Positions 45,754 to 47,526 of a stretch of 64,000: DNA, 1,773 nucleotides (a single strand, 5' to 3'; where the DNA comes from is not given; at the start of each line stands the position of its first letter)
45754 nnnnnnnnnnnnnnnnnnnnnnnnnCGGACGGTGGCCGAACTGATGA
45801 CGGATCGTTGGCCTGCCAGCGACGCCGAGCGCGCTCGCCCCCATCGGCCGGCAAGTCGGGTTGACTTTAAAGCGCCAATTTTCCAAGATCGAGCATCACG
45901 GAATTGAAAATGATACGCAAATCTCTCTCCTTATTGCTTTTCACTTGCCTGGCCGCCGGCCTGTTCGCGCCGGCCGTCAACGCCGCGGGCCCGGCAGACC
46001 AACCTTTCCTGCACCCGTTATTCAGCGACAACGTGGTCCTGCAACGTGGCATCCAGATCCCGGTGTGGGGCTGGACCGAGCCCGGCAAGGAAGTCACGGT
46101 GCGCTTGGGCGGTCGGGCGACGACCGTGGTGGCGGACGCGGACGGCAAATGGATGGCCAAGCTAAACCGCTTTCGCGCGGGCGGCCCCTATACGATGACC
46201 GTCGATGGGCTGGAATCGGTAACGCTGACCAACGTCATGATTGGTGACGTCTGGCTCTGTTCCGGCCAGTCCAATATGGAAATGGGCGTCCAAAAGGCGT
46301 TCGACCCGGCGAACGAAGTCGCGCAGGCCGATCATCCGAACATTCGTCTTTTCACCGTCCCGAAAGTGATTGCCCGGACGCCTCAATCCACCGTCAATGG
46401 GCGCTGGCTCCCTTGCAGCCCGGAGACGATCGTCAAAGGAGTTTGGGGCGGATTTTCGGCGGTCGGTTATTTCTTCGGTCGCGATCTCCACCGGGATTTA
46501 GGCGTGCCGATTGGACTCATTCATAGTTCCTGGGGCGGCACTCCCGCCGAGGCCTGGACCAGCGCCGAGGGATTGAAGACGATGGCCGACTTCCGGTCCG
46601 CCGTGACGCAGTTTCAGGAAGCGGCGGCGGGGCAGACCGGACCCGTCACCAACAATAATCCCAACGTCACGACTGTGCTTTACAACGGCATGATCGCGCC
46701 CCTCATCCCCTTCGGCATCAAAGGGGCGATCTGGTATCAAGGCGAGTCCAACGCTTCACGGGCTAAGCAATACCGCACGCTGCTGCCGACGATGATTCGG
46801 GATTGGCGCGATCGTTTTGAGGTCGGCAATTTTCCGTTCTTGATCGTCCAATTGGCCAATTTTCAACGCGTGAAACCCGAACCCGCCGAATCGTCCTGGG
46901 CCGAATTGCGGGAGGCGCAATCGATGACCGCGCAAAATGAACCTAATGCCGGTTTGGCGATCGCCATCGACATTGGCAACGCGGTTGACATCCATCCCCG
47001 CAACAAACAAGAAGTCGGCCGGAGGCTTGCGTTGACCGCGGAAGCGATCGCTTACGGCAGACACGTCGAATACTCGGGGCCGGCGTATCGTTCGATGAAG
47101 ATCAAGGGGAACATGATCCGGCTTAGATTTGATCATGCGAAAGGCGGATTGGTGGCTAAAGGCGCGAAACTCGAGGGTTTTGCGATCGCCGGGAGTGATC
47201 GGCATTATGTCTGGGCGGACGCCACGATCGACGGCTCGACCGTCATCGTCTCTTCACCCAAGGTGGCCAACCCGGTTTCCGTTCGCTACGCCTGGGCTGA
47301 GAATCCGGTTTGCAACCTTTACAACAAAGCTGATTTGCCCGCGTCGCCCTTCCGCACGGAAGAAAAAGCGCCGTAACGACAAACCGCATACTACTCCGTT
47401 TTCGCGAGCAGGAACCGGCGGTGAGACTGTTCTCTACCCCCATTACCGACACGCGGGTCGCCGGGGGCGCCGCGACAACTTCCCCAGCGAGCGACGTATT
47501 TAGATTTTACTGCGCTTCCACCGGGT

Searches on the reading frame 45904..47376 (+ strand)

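Call 61: search_protein_families(library=pfam, proteins=[window:45904-47376:+], max_evalue=0.0001)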
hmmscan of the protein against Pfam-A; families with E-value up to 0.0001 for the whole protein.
window:45904-47376:+ (490 aa): 1 family
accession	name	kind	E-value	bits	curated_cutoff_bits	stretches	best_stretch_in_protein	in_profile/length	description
PF03629.24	SASA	-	2.2e-19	70.4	24.8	1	115-376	3-221/226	Carbohydrate esterase, sialic acid-specific acetylesterase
